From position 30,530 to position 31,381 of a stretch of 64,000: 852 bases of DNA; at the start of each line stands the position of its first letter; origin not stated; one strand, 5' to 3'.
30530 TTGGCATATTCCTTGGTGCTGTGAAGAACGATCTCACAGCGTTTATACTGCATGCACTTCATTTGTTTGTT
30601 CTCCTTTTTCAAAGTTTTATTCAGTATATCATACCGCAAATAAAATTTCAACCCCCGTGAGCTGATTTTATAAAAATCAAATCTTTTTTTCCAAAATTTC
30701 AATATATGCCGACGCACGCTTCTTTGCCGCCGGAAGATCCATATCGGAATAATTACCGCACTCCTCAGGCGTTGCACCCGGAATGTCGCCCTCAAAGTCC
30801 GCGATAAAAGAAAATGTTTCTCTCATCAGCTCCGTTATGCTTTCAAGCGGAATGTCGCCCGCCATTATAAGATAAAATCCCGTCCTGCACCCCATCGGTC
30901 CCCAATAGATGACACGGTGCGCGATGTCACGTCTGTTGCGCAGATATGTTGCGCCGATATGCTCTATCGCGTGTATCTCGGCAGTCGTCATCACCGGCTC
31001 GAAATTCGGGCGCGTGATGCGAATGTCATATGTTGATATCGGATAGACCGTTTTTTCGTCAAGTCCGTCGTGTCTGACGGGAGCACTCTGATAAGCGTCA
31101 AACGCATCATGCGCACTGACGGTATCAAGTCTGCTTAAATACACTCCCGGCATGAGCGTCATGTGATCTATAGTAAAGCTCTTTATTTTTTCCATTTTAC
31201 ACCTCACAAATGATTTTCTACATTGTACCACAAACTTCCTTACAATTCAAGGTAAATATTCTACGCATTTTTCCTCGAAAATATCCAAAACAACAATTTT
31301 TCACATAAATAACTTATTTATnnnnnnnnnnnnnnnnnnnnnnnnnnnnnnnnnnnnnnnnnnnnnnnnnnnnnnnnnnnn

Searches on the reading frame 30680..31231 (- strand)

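Call 66: search_protein_families(library=pfam, proteins=[window:30680-31231:-], max_evalue=0.00001)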
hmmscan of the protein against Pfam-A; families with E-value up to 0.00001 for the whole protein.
window:30680-31231:- (184 aa): 1 family
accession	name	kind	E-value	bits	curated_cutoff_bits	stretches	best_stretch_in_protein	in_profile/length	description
PF02664.20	LuxS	-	6.8e-52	175.7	27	1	62-178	27-146/154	S-Ribosylhomocysteinase (LuxS)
